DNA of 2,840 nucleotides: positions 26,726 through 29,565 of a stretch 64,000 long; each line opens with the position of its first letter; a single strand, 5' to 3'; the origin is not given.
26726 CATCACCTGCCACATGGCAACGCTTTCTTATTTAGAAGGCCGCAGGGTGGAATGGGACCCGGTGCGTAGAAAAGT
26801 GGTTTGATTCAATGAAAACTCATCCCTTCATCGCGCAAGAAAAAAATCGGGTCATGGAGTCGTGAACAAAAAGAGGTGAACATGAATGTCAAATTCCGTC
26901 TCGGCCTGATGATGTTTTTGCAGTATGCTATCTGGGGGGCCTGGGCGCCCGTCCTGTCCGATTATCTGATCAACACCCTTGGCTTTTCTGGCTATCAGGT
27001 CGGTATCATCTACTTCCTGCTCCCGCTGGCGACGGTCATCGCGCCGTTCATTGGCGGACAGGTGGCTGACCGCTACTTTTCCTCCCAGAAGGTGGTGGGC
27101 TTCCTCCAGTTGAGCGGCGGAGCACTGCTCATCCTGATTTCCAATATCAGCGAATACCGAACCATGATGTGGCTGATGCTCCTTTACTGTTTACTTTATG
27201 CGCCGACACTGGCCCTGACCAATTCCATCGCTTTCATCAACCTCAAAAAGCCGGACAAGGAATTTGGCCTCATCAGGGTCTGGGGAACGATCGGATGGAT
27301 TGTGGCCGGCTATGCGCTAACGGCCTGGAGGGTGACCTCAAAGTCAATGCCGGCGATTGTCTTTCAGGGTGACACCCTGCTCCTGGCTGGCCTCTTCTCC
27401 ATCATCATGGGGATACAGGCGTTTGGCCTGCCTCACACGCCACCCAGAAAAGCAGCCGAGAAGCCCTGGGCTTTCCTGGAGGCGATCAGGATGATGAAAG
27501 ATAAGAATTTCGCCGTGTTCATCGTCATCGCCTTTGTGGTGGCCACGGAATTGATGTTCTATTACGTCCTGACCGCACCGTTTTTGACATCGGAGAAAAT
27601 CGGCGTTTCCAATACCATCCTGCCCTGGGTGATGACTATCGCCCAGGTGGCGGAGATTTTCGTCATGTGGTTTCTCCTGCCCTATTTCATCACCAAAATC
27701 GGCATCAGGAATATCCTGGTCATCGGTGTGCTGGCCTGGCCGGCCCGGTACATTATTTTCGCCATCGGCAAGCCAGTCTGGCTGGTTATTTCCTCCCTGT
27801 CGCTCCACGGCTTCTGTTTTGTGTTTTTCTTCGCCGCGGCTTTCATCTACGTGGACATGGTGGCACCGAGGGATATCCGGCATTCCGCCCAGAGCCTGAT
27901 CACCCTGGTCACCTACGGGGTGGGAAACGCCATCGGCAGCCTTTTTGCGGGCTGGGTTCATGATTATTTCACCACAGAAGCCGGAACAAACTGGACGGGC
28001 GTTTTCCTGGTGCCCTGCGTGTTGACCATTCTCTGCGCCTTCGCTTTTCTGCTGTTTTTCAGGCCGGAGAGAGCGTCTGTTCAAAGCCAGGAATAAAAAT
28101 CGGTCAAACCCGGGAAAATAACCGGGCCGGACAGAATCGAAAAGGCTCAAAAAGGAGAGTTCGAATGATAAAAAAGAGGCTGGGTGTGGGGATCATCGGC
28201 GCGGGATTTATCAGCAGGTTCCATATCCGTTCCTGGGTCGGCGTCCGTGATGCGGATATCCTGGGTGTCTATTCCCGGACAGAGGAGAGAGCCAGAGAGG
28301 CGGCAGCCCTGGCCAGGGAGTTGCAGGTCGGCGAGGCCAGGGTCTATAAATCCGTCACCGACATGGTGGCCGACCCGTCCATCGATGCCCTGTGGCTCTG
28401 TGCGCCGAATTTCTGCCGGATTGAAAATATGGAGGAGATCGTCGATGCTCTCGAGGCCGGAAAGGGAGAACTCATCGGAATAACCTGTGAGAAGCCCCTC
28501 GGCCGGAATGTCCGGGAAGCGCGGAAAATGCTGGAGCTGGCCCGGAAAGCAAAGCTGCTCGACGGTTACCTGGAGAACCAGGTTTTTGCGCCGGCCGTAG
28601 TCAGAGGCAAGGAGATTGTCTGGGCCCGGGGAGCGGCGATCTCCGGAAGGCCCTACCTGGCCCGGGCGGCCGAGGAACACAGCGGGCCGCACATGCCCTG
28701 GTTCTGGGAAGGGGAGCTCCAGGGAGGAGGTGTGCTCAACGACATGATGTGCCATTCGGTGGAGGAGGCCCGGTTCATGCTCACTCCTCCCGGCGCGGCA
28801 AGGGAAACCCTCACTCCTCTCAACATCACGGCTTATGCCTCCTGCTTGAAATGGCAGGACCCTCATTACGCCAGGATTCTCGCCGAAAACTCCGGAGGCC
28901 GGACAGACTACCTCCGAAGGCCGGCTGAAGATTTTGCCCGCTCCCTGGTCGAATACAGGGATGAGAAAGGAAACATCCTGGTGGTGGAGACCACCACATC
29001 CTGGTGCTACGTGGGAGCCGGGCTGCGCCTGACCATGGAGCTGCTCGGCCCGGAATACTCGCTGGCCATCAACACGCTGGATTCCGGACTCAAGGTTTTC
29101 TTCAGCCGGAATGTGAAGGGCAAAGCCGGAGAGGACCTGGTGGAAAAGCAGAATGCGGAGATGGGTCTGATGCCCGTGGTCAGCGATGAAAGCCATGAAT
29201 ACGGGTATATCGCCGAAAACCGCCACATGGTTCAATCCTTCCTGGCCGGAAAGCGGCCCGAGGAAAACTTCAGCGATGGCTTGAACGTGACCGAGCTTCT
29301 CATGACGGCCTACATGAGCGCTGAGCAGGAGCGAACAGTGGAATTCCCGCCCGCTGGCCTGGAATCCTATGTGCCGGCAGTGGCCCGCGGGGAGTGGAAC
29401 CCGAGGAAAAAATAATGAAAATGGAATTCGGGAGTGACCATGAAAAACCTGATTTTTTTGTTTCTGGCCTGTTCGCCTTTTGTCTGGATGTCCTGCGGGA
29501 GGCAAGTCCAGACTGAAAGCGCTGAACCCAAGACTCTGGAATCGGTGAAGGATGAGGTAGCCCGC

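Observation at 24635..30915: Oxidative glycoside-cleavage-like module built around a nucleoside-type (NupG family) transporter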

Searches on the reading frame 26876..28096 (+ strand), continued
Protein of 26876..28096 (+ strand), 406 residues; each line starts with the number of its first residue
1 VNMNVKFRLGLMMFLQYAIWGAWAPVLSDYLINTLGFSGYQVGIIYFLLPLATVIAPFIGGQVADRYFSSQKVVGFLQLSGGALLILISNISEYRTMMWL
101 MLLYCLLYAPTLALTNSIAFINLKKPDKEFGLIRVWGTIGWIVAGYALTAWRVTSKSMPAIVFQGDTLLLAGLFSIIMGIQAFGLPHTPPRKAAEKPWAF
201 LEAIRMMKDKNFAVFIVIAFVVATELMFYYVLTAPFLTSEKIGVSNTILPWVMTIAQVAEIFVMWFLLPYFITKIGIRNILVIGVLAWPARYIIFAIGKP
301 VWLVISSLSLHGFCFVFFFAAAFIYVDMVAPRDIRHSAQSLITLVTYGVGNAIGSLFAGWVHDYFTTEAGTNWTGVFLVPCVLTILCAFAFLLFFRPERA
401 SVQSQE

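Call 75: search_protein_families(library=pfam, proteins=[L058:6865-8190:+, L058:11321-12292:+, L078:5739-6920:+, L078:7040-9868:+, L062:4792-5973:+, L062:2356-3978:-, L030:13343-14227:+, L030:14235-16520:+, L030:8181-9329:-, L026:14020-15597:-], max_evalue=0.0001)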
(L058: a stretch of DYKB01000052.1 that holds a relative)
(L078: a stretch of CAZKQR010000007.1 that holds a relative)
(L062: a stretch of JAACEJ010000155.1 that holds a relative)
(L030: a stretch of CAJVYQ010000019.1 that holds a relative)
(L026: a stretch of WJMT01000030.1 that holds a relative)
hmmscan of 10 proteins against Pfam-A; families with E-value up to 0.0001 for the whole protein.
L058:6865-8190:+ (441 aa): 2 families
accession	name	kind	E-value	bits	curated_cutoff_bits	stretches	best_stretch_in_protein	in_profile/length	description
PF03129.25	HGTP_anticodon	-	4.8e-21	75.1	21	1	348-437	1-93/94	Anticodon binding domain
PF00587.30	tRNA-synt_2b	-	1.9e-14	54.6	29.3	1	142-321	5-176/179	tRNA synthetase class II core domain (G, H, P, S and T)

L058:11321-12292:+ (323 aa): 3 families
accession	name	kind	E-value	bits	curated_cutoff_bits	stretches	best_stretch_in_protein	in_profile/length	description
PF01408.29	GFO_IDH_MocA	-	3.5e-19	70.1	24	1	2-118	1-118/120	Oxidoreductase family, NAD-binding Rossmann fold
PF22725.1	GFO_IDH_MocA_C3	-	1.8e-11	44.6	27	1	129-221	2-92/124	GFO/IDH/MocA C-terminal domain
PF02894.22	GFO_IDH_MocA_C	-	2.3e-10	41.1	22.9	1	132-317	1-203/218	Oxidoreductase family, C-terminal alpha/beta domain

L078:5739-6920:+ (393 aa): 2 families
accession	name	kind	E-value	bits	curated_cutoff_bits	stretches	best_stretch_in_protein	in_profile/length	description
PF07690.21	MFS_1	-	2.8e-39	135.5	33.4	2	22-227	3-215/347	Major Facilitator Superfamily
PF12832.13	MFS_1_like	-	2.1e-05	24.2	25.2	0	38-371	22-372/373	MFS_1 like family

L078:7040-9868:+ (942 aa): 6 families
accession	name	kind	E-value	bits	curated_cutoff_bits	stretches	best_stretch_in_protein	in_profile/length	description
PF00689.26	Cation_ATPase_C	-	4e-57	193.2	27.3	1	755-930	2-175/175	Cation transporting ATPase, C-terminus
PF00122.25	E1-E2_ATPase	-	4.8e-54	183.1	28.1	1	127-324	2-181/181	E1-E2 ATPase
PF13246.12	Cation_ATPase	-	1.6e-25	89.4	21.7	1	406-495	2-91/91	Cation transport ATPase (P-type)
PF00690.31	Cation_ATPase_N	-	3.2e-19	68.8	20.4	1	14-80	3-69/69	Cation transporter/ATPase, N-terminus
PF00702.32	Hydrolase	-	2.5e-18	67.6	26.4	1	342-672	3-191/191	haloacid dehalogenase-like hydrolase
PF12710.13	HAD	-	1.1e-08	36.1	27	1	503-669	25-189/189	haloacid dehalogenase-like hydrolase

L062:4792-5973:+ (393 aa): 1 family
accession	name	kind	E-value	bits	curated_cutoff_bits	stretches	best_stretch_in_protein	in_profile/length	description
PF07690.21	MFS_1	-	2.9e-27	95.9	33.4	1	11-351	3-347/347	Major Facilitator Superfamily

L062:2356-3978:- (540 aa): 1 family
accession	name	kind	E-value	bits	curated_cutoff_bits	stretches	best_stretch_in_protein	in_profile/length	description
PF00474.23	SSF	-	1e-89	301.7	22.8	1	37-433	1-406/406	Sodium:solute symporter family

L030:13343-14227:+ (294 aa): 3 families
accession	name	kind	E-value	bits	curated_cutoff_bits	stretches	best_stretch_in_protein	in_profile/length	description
PF02837.24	Glyco_hydro_2_N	-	1e-46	159.4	28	1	71-239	2-169/169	Glycosyl hydrolases family 2, sugar binding domain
PF22666.2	Glyco_hydro_2_N2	-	1.1e-08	35.7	27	1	144-208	51-116/167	Glycosyl hydrolase 2 galactose-binding domain-like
PF21467.3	BetaGal_gal-bd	-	3.8e-05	24.2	27.3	0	145-189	4-46/62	Beta-galactosidase, galactose-binding domain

L030:14235-16520:+ (761 aa): 4 families
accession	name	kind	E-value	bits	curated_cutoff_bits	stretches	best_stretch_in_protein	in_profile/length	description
PF02836.23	Glyco_hydro_2_C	-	1.9e-102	342.9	21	1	62-345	1-302/302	Glycosyl hydrolases family 2, TIM barrel domain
PF02929.23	Bgal_small_N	-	1.7e-78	264.2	25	1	473-743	2-248/248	Beta galactosidase small chain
PF16353.11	LacZ_4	-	1.2e-23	83.6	27.3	1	355-444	1-87/87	Beta-galactosidase, domain 4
PF00703.27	Glyco_hydro_2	-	2.3e-10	41.6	23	1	14-60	64-109/109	Glycosyl hydrolases family 2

L030:8181-9329:- (382 aa): 4 families
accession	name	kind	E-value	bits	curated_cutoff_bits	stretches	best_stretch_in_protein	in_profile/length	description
PF01408.29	GFO_IDH_MocA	-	3.9e-32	111.9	24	1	5-122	2-120/120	Oxidoreductase family, NAD-binding Rossmann fold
PF22725.1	GFO_IDH_MocA_C3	-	1.3e-24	87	27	1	131-280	2-123/124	GFO/IDH/MocA C-terminal domain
PF02894.22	GFO_IDH_MocA_C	-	1.3e-20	74.6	22.9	1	134-381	1-218/218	Oxidoreductase family, C-terminal alpha/beta domain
PF03447.22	NAD_binding_3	-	1.9e-06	29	24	1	10-115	1-110/116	Homoserine dehydrogenase, NAD binding domain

L026:14020-15597:- (525 aa): 2 families
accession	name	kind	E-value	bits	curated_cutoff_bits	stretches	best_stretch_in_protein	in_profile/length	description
PF00370.27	FGGY_N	-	2.4e-41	142.4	28.8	1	10-268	3-245/245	FGGY family of carbohydrate kinases, N-terminal domain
PF02782.22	FGGY_C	-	4.4e-16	59.7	27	1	278-455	2-196/198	FGGY family of carbohydrate kinases, C-terminal domain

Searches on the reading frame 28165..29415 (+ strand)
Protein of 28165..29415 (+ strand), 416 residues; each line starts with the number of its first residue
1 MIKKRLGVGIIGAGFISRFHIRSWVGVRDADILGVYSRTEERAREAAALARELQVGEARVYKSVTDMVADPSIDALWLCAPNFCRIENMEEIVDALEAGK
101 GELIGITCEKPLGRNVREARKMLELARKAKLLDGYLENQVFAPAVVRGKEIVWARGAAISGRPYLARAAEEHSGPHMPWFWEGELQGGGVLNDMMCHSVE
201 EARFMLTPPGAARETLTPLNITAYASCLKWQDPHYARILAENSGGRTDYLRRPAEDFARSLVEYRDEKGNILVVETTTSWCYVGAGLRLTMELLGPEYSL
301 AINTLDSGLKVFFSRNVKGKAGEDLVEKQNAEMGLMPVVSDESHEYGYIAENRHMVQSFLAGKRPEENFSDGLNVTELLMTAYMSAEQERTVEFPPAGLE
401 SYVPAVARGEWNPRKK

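Call 5: search_protein_families(library=pfam, proteins=[window:28165-29415:+], max_evalue=0.01)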
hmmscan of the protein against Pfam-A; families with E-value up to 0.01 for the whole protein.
window:28165-29415:+ (416 aa): 3 families
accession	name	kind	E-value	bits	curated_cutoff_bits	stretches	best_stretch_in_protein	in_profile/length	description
PF01408.29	GFO_IDH_MocA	-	9.3e-20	72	24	1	7-130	2-113/120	Oxidoreductase family, NAD-binding Rossmann fold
PF22725.1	GFO_IDH_MocA_C3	-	2.4e-06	28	27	1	161-266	14-94/124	GFO/IDH/MocA C-terminal domain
PF02894.22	GFO_IDH_MocA_C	-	0.0011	19.3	22.9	1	185-393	37-217/218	Oxidoreductase family, C-terminal alpha/beta domain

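Call 6: search_protein_families(library=ncbifam, proteins=[window:28165-29415:+], max_evalue=0.01)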
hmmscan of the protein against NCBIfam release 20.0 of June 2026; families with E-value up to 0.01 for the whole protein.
window:28165-29415:+ (416 aa): 7 families
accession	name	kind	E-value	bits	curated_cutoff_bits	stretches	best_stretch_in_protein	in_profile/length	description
TIGR04380.1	myo_inos_iolG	equivalog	1.9e-17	63.2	355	1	6-206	2-185/330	inositol 2-dehydrogenase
NF052479.1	LevoglcsnDh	equivalog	3.6e-16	58.8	650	1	4-392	2-384/386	levoglucosan dehydrogenase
NF040723.1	UDP-GlcNAcDh_Arch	equivalog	2.3e-10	40.5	450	1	7-152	2-133/302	UDP-N-acetylglucosamine 3-dehydrogenase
NF041392.1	XylDh_Gfo6_Halo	equivalog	4.8e-08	32.2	350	1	35-207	47-213/350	D-xylose 1-dehydrogenase Gfo6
NF052679.1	InsChiInosDhIolG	equivalog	2e-06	27.1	540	1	6-125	3-112/343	bifunctional inositol 2-dehydrogenase/D-chiro-inositol 1-dehydrogenase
NF008607.0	PRK11579.1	subfamily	0.0011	18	330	1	4-151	3-136/346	oxidoreductase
NF006141.0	PRK08291.1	equivalog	0.0031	16.5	408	1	8-70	135-197/330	cyclodeaminase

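Call 8: search_solved_structures(query=window:28165-29415:+, max_evalue=0.00001)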
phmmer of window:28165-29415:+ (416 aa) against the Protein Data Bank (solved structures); distinct sequences matched with E-value up to 0.00001: 22.
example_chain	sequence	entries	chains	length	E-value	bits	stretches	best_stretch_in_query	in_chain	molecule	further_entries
6jw6_A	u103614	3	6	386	5.6e-22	81.3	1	7-311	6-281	Dehydrogenase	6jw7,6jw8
6nor_A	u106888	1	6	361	1.1e-17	67.2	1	4-215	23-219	Putative NAD dependent dehydrogenase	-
4gqa_A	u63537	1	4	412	9.8e-16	60.8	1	3-219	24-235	NAD binding Oxidoreductase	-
2glx_A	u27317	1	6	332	2.2e-14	56.3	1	9-210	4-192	1,5-anhydro-D-fructose reductase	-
5ya8_A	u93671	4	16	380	4.2e-13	52.1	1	3-207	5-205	Scyllo-inositol dehydrogenase with L-glucose dehydrogenase activity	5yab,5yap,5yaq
6ktj_A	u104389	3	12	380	5.7e-13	51.7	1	3-207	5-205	Scyllo-inositol dehydrogenase with L-glucose dehydrogenase activity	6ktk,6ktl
4fb5_A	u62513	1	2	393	3.1e-12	49.3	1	4-200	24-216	Probable oxidoreductase protein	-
4koa_A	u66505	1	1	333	3.9e-12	48.9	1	9-207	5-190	1,5-anhydro-D-fructose reductase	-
8w9s_A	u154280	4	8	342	4.7e-12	48.6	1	4-204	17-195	NADH-dependent dihydrogenase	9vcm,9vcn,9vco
3ezy_A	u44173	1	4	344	1.2e-11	47.3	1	6-206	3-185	Dehydrogenase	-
7xr9_A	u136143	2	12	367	2.2e-11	46.4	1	5-200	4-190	DgpA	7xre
6a3f_A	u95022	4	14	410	2.6e-10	42.9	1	5-213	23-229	Putative dehydrogenase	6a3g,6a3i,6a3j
4h3v_A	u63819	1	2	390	2.6e-09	39.6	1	5-394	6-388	Oxidoreductase domain protein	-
1ofg_A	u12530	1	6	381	1.9e-08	36.8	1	4-207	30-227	GLUCOSE-FRUCTOSE OXIDOREDUCTASE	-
1ryd_A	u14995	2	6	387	1.9e-08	36.7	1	4-207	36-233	glucose-fructose oxidoreductase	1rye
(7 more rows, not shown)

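Call 57: search_protein_representatives(protein=window:28165-29415:+)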
Query: 416 residues. Proteins with E-value up to 0.001 (for the whole library): 6777; up to 1e-10: 1003; up to 1e-30: 187. The best 150 are listed.
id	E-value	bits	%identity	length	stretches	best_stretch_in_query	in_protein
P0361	4.5e-154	529.6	57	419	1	4-414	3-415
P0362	4.3e-142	490.1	54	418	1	5-415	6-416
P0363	2.8e-117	408.5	61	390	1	73-379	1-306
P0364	3.6e-116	404.8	49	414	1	5-408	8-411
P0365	2.2e-115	402.2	48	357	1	58-413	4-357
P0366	2.5e-111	388.8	62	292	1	122-409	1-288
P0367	2.4e-110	385.6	62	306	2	183-365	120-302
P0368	9.3e-108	377.1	55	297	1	3-298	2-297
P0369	5.5e-102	358.1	73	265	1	3-211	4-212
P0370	1.8e-101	356.4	52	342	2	6-185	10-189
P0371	2.7e-94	332.7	63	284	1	1-223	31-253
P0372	1.8e-92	326.7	55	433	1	4-287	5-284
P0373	1.5e-90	320.4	48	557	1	4-344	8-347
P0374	3.6e-88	312.6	60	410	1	122-415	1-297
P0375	1.7e-86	307.1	66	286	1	194-410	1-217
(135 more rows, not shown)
